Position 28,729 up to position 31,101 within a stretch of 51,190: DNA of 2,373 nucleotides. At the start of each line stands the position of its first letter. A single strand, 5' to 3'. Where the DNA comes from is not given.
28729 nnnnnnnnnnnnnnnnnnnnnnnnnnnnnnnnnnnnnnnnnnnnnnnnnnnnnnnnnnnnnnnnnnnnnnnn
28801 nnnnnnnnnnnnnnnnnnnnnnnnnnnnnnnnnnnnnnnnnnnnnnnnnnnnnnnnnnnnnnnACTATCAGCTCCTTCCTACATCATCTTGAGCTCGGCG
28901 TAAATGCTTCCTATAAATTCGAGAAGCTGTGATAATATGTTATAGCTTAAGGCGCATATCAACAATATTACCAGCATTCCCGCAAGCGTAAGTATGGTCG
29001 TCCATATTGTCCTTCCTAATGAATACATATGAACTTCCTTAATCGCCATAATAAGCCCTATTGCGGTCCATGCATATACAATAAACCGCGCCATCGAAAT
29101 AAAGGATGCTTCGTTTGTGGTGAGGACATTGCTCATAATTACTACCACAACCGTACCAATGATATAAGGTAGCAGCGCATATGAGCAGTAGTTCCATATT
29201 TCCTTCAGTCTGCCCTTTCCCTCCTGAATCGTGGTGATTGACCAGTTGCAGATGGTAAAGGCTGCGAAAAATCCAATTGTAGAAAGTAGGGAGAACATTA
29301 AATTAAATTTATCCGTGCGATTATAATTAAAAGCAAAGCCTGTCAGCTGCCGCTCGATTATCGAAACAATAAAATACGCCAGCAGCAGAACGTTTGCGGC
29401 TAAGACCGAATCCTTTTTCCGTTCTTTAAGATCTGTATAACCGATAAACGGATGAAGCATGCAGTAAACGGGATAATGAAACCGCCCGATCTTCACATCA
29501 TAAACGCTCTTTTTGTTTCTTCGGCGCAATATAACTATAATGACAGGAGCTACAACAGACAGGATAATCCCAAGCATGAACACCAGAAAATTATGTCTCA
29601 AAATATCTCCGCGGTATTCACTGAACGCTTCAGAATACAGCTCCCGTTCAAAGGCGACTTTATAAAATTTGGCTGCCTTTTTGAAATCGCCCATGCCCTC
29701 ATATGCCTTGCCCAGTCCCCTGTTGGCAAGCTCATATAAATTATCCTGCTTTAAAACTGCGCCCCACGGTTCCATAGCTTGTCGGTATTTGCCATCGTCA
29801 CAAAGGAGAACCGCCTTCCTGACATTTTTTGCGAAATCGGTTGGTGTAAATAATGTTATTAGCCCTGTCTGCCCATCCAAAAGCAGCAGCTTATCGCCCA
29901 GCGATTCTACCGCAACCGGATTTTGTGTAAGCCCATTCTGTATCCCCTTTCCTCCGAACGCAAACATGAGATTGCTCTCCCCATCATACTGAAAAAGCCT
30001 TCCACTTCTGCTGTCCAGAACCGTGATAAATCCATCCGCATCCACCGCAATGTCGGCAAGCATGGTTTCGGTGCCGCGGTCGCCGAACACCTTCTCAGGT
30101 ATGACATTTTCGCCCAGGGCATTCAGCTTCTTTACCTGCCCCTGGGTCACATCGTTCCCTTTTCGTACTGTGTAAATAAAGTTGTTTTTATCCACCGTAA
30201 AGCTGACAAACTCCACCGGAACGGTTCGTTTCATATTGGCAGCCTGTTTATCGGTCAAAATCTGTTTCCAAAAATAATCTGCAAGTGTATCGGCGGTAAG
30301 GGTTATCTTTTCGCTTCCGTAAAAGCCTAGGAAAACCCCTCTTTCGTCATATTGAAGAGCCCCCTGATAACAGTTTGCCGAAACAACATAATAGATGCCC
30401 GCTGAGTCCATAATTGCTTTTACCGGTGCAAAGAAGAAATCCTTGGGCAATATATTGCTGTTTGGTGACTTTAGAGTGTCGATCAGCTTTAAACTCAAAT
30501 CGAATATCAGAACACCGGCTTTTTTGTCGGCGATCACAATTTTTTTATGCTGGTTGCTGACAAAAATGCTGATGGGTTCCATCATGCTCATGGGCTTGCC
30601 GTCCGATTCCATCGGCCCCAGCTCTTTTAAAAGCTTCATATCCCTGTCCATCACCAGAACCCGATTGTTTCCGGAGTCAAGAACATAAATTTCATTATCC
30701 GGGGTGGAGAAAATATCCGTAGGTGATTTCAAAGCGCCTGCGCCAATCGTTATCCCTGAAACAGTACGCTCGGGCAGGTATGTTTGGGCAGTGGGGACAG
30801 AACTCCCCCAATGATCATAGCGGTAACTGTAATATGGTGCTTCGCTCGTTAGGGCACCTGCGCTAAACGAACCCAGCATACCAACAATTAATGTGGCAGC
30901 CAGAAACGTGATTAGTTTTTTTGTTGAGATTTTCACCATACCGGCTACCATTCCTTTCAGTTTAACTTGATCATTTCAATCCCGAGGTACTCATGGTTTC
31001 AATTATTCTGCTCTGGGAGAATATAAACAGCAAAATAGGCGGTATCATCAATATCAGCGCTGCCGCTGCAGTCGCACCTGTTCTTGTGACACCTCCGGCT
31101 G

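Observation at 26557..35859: Central module: CBM-fused 967-aa binding protein, two permeases, an NHL-propeller/TPR/Yip1 membrane protein and a DUF5696-like secreted protein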

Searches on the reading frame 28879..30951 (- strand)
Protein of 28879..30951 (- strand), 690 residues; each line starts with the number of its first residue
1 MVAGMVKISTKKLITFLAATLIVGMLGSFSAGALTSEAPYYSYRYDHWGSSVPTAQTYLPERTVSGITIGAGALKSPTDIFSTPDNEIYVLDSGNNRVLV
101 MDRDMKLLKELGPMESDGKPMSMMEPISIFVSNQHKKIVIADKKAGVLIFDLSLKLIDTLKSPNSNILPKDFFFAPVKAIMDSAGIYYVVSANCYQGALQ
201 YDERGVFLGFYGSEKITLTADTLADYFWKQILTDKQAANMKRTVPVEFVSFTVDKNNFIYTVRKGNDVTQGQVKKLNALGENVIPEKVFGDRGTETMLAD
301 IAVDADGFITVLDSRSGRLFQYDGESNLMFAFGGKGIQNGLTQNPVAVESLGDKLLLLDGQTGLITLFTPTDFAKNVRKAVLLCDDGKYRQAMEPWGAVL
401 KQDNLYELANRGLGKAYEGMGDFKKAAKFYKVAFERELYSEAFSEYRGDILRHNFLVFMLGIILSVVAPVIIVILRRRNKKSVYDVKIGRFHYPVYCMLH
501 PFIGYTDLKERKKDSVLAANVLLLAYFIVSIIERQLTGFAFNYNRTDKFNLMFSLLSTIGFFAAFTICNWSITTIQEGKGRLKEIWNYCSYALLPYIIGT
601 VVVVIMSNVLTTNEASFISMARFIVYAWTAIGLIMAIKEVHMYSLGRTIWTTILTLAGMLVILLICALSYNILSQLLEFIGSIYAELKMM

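Call 4: search_protein_families(library=pfam, proteins=[window:28879-30951:-], max_evalue=0.01)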
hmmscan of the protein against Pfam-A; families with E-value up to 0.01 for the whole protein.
window:28879-30951:- (690 aa): 3 families
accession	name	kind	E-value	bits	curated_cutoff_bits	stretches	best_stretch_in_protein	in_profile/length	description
PF04893.22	Yip1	-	1.2e-11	45.2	28.6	1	498-664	4-171/173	Yip1 domain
PF01436.27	NHL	-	2.9e-08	33.8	20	1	76-100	3-27/28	NHL repeat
PF17170.10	DUF5128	-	0.0012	18.6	22.9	0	85-166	53-134/321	6-bladed beta-propeller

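Call 5: search_protein_families(library=ncbifam, proteins=[window:28879-30951:-], max_evalue=0.01)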
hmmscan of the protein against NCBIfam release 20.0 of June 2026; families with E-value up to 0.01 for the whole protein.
window:28879-30951:- (690 aa): 2 families
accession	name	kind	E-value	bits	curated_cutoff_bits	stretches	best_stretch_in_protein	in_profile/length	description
NF035926.1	scyF_NHL_VPEP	equivalog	2e-08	33.8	350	1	70-156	194-279/376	scytonemin biosynthesis PEP-CTERM protein ScyF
NF053768.1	CIS12_fam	equivalog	0.00026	19.8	860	0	295-370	43-115/715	CIS12 family contractile injection system protein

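Call 11: search_solved_structures(query=window:28879-30951:-, max_evalue=1)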
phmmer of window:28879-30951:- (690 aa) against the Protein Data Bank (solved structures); distinct sequences matched with E-value up to 1: 38.
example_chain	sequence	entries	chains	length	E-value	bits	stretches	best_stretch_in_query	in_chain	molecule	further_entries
6d69_A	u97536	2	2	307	3.1e-10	42.2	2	63-133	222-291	NHL Repeat Region of D. melanogaster Thin | Thin, isoform D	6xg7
8j72_A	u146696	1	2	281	7.6e-09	37.6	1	288-372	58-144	E3 ubiquitin-protein ligase TRIM71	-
7qrx_A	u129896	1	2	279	7.8e-09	37.6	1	293-372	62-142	E3 ubiquitin-protein ligase TRIM71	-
9jur_A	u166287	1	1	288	9.1e-09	37.4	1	293-372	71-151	E3 ubiquitin-protein ligase TRIM71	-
7qrw_A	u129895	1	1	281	9.2e-08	34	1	291-372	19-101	Isoform 4 of Tripartite motif-containing protein 3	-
6fpt_A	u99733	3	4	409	1.2e-05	27.1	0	297-371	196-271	E3 ubiquitin-protein ligase TRIM71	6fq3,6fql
7obi_A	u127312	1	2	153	1.7e-05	26.6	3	386-439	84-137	CTPR-rv4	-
9gzg_A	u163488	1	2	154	0.00036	22.2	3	386-440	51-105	Engineered CTPR protein with glutamic acids for conductivity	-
7b96_A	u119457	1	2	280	0.0013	20.4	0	291-369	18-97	Isoform 2 of Tripartite motif-containing protein 2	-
7b2r_A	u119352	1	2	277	0.0015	20.2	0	291-370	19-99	Tripartite motif-containing protein 2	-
7qrv_A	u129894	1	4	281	0.0016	20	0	291-370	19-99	Tripartite motif-containing protein 2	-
6v8e_A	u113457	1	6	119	0.051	15.1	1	386-437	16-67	Designed protein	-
6vfi_B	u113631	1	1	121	0.07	14.6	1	386-437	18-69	O43_dn18B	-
9qhc_A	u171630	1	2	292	0.071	14.6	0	386-437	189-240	Engineered tetratricopeptide repeat protein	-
6vfh_A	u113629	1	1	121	0.083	14.4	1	386-437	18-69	T33_dn10A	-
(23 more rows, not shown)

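Call 13: find_homologous_proteins(query=window:28879-30951:-, max_evalue=0.00001)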
Query window:28879-30951:- (690 aa): 74 proteins with E <= 0.00001 among 8000 candidates.
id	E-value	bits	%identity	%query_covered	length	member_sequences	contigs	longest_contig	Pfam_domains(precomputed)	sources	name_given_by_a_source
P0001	0.0e+0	1536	100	99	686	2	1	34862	PF04893.23,PF01436.28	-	-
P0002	0.0e+0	1209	75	99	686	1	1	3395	PF04893.23,PF01436.28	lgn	-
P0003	0.0e+0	1064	66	98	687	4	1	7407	PF04893.23,PF01436.28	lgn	-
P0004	0.0e+0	1052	66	98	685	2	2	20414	PF04893.23,PF01436.28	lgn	-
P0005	0.0e+0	1048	67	95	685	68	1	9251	PF04893.23,PF01436.28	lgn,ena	-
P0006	0.0e+0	1048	65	99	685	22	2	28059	PF04893.23,PF01436.28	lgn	-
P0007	3.6e-286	969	61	98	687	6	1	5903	PF04893.23,PF01436.28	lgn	-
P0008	1.0e-284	964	61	98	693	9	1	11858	PF04893.23,PF01436.28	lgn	-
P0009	1.3e-284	964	61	98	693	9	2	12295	PF04893.23,PF01436.28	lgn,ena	-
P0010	1.3e-284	964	61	98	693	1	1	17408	PF04893.23,PF01436.28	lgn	-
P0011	1.6e-276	937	59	95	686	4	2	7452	PF04893.23,PF01436.28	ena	-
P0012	2.9e-268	910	57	97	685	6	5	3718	PF04893.23,PF01436.28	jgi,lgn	-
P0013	1.5e-262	891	56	97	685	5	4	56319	PF04893.23,PF01436.28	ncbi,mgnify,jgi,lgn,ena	mgnify:FL=1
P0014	2.4e-234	798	51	98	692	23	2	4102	PF04893.23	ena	-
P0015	2.1e-225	768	50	95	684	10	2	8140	PF04893.23,PF01436.28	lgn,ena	-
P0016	3.3e-224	764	51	95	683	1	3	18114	PF04893.23,PF01436.28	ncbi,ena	-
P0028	1.2e-199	683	47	96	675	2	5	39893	PF04893.23,PF01436.28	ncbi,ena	-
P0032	1.9e-187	643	44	95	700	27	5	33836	PF04893.23,PF17170.11,PF01436.28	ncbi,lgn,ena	-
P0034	9.0e-184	631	43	99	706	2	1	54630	PF14559.13,PF04893.23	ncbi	-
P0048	3.8e-153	529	37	98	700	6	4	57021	PF04893.23,PF01436.28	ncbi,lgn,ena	-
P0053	1.4e-113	399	34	99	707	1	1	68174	PF04893.23,PF00515.35,PF01436.28,PF13181.13,PF07719.24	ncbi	-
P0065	7.7e-77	277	35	69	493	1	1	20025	PF13414.13,PF00515.35,PF07719.24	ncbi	-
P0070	6.4e-71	258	33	65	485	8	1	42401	PF01436.28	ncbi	-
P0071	1.4e-69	253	33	68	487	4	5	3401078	PF01436.28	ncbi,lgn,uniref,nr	ncbi:hypothetical protein B8V81_4315 [Paenibacillus pasadenensis]|uniref:Uncharacterized protein n=1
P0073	6.9e-68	248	31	54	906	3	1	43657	PF13360.14,PF01436.28,PF25021.2,PF08450.19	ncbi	-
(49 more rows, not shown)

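Call 17: find_related_loci(query=A2, collection=genome_contigs, flank=10000)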
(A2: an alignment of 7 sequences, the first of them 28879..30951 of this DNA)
Query A2 (690 aa) in genome_contigs; peptide patterns used: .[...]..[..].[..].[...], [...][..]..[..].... (x = any residue, [..] = any of these).
115 stretches matched a pattern; 27 encode a relative of the query (tblastn E <= 1e-3); 27 distinct loci.
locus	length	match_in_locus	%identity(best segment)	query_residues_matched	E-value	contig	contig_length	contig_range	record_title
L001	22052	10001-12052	65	5-689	0e+0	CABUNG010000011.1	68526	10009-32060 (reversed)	MAG TPA_asm: uncultured Ruminococcaceae bacterium isolate MGYG-HGUT-04159 genome assembly, contig: GUT_GENOME258161_11,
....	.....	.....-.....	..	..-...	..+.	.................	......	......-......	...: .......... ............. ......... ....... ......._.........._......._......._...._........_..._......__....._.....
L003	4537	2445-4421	66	31-689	0e+0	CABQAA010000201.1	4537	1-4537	MAG TPA_asm: uncultured Ruminococcaceae bacterium isolate MGYG-HGUT-00388 genome assembly, contig: GUT_GENOME008483_201,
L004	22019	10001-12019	61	17-689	0e+0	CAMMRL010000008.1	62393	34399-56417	MAG: uncultured Clostridia bacterium isolate ERR4836886_bin.6_MetaWRAP_v1.1_MAG genome assembly, contig: NODE_138_length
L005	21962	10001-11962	59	36-689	0e+0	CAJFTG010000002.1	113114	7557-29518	Candidatus Avimonas caecicola isolate Chicken_7_mag_176 genome assembly, contig: MAGpy_11413_7_idba_bin_176_fascaffold_1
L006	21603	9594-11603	57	19-688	0e+0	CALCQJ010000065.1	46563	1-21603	MAG TPA_asm: uncultured Clostridia bacterium isolate SRR1562005_bin.138_CONCOCT_v1.1_MAG genome assembly, contig: ERZ724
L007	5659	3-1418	68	218-689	0e+0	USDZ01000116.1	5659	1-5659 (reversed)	uncultured Ruminococcaceae bacterium isolate UMGS1623 genome assembly, contig: NODE_4124_length_5659_cov_5.881156, whole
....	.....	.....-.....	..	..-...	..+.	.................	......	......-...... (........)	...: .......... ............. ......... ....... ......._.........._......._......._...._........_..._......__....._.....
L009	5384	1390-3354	51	33-689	0e+0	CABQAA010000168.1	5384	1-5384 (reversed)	MAG TPA_asm: uncultured Ruminococcaceae bacterium isolate MGYG-HGUT-00388 genome assembly, contig: GUT_GENOME008483_168,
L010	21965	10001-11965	50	33-689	0e+0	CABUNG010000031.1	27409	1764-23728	MAG TPA_asm: uncultured Ruminococcaceae bacterium isolate MGYG-HGUT-04159 genome assembly, contig: GUT_GENOME258161_31,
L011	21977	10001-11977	47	33-689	0e+0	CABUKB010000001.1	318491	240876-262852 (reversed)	MAG TPA_asm: uncultured Ruminococcaceae bacterium isolate MGYG-HGUT-04076 genome assembly, contig: GUT_GENOME255824_1, w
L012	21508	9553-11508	50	37-689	0e+0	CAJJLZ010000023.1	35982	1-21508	MAG TPA_asm: uncultured Ruminococcaceae bacterium isolate ERR1430498-bin.11 genome assembly, contig: NODE_1006_length_35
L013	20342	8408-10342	49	42-689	0e+0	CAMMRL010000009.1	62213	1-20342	MAG: uncultured Clostridia bacterium isolate ERR4836886_bin.6_MetaWRAP_v1.1_MAG genome assembly, contig: NODE_140_length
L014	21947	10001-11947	48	40-689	0e+0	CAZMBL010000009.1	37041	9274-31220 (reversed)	MAG TPA_asm: uncultured Oscillospiraceae bacterium isolate SRP350583_co3_250 genome assembly, contig: NODE_1062_length_3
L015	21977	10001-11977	47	30-689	0e+0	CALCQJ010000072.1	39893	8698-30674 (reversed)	MAG TPA_asm: uncultured Clostridia bacterium isolate SRR1562005_bin.138_CONCOCT_v1.1_MAG genome assembly, contig: ERZ724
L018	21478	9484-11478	40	36-686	1e-164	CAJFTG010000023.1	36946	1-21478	Candidatus Avimonas caecicola isolate Chicken_7_mag_176 genome assembly, contig: MAGpy_11413_7_idba_bin_176_fascaffold_1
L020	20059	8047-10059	39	35-689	1e-159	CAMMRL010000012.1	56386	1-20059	MAG: uncultured Clostridia bacterium isolate ERR4836886_bin.6_MetaWRAP_v1.1_MAG genome assembly, contig: NODE_176_length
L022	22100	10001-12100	37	7-689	7e-168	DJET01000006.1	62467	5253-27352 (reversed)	MAG TPA_asm: Ruminococcaceae bacterium UBA5891 UBA5891_contig_5125, whole genome shotgun sequence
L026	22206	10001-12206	31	5-687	2e-103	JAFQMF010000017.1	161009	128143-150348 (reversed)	MAG: Clostridia bacterium isolate RGIG1947 Goat_Cecum.Co__c2923308, whole genome shotgun sequence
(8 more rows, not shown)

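Call 27: find_encoding_contigs(protein=P0071, flank=10000, max_places=2)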
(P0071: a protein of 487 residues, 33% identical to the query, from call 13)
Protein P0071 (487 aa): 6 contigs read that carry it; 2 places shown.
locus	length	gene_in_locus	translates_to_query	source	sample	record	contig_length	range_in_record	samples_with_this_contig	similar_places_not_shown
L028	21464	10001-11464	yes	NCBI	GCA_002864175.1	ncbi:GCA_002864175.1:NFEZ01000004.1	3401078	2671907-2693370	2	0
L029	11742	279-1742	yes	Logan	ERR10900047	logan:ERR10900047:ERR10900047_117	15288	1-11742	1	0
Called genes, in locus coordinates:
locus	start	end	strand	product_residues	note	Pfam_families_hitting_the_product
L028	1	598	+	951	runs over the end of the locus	PF02687:FtsX, PF12704:MacB_PCD (weak), PF02687:FtsX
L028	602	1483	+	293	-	PF00005:ABC_tran, PF02463:SMC_N (faint), PF13304:AAA_21 (weak)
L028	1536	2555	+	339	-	PF00331:Glyco_hydro_10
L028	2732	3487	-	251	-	PF00072:Response_reg (weak), PF00165:HTH_AraC (faint), PF12833:HTH_18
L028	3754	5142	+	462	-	PF01547:SBP_bac_1, PF13416:SBP_bac_8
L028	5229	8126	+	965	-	PF01547:SBP_bac_1, PF13416:SBP_bac_8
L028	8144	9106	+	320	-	PF00528:BPD_transp_1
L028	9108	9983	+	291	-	PF00528:BPD_transp_1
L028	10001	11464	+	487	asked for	PF01436:NHL (faint)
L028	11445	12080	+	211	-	PF04893:Yip1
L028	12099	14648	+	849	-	PF18952:DUF5696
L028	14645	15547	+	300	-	PF00528:BPD_transp_1 (weak)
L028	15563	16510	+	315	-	PF00528:BPD_transp_1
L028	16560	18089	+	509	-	PF04616:Glyco_hydro_43, PF17851:GH43_C2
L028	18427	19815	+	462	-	PF01547:SBP_bac_1, PF13416:SBP_bac_8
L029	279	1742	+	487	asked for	PF01436:NHL (faint)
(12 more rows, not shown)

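Call 70: search_protein_representatives(alignment_id=A1)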
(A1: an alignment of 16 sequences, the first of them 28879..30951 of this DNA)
Query: 16 sequences, 694 profile positions. Proteins with E-value up to 0.001 (for the whole library): 102032; up to 1e-10: 45310; up to 1e-30: 6373. The best 150 are listed.
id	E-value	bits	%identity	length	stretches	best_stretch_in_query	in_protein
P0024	1.2e-282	955.6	-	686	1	1-693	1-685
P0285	4.1e-266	901.0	-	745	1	1-693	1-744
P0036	1.2e-260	882.9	-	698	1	11-693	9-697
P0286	1.2e-256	869.7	-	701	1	10-693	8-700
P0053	1.5e-254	862.7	-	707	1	2-694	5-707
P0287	5.7e-240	814.6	-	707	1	17-693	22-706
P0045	4.2e-239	811.7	-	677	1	25-693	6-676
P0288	3.4e-238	808.7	-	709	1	1-693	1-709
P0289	2.1e-236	802.8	-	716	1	9-693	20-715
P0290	2.8e-236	802.4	-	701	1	8-693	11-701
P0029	4.9e-232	788.4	-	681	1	12-692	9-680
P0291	6.1e-231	784.7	-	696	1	13-693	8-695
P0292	9.2e-230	780.8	-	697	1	5-693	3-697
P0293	1.6e-229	780.0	-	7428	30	67-185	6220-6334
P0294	1.9e-229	779.8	-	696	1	16-694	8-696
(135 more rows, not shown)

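Call 92: search_protein_families(library=pfam, proteins=[L026:16937-19111:+, L026:1052-2002:+, L026:2650-3672:-], max_evalue=0.001)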
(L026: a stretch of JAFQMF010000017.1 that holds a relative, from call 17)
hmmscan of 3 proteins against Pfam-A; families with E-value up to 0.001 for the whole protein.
L026:16937-19111:+ (724 aa): 3 families
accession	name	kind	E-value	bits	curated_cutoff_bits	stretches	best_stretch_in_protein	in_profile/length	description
PF13597.11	NRDD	-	6.4e-195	649.5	26.2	1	117-723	1-562/562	Anaerobic ribonucleoside-triphosphate reductase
PF01228.26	Gly_radical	-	1.2e-21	77.6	22.2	1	598-705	2-103/106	Glycine radical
PF03477.21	ATP-cone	-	2.3e-21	76.6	25.8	1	1-91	1-87/88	ATP cone domain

L026:1052-2002:+ (316 aa): 1 family
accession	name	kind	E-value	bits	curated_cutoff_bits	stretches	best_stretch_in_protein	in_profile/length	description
PF02096.25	60KD_IMP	-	3.4e-52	177.2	35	1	28-284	1-163/163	60Kd inner membrane protein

L026:2650-3672:- (340 aa): 2 families
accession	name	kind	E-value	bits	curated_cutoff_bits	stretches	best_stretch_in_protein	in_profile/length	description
PF02388.22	FemAB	-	4.8e-49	167.7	24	2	3-209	4-227/406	FemAB family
PF13480.13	Acetyltransf_6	-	3.4e-15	56.9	22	1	154-292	2-142/143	Acetyltransferase (GNAT) domain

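Call 96: list_cluster_members(proteins=[P0013, P0016, P0028, P0032, P0034, P0048, P0053, P0065, P0070, P0073])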
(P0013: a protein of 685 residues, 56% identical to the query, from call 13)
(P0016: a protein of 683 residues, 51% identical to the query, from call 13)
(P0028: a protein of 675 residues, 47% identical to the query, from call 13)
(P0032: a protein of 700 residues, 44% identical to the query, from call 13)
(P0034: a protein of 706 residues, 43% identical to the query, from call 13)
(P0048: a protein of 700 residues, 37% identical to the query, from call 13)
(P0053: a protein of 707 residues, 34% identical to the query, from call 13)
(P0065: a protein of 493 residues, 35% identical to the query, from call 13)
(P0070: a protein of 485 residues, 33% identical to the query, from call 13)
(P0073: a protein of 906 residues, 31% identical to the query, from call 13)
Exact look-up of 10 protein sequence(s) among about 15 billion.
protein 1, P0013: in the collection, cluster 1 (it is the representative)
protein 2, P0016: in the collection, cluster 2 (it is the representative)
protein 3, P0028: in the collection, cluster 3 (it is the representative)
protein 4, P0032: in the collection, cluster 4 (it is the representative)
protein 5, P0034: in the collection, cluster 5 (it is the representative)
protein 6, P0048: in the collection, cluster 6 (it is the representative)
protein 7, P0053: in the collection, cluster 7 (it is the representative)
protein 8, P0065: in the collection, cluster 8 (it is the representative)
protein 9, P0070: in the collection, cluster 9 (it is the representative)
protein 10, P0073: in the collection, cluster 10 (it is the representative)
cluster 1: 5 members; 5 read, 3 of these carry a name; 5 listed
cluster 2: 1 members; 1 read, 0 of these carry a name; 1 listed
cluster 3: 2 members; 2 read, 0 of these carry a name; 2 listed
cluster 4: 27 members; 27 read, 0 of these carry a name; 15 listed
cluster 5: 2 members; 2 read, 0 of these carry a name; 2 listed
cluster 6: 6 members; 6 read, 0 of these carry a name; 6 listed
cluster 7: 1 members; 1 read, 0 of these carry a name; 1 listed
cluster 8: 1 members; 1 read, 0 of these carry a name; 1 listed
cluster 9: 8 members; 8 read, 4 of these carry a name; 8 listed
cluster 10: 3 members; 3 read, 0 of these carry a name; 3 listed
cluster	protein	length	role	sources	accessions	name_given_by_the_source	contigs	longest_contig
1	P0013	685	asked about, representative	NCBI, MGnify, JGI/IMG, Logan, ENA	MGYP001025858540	FL=1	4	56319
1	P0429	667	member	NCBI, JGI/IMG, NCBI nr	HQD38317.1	MAG TPA: YIP1 family protein [Candidatus Avimonas sp.] | YIP1 family protein [Candidatus Avimonas sp.]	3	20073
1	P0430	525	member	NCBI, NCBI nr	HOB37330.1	MAG TPA: YIP1 family protein, partial [Candidatus Avimonas sp.] | YIP1 family protein [Candidatus Avimonas sp.]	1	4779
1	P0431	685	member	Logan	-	-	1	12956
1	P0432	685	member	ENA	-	-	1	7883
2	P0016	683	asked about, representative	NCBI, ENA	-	-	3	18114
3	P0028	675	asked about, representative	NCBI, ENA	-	-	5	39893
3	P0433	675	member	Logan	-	-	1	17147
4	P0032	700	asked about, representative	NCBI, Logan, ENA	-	-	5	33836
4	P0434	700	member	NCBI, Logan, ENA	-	-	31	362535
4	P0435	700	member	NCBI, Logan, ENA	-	-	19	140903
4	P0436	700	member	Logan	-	-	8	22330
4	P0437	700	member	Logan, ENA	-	-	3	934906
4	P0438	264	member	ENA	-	-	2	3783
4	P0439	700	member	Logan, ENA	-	-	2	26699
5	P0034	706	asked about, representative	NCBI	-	-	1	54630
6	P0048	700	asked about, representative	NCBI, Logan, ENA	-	-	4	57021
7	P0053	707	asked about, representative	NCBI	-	-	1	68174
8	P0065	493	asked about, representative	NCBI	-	-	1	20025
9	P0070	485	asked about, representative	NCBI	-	-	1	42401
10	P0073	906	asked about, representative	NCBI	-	-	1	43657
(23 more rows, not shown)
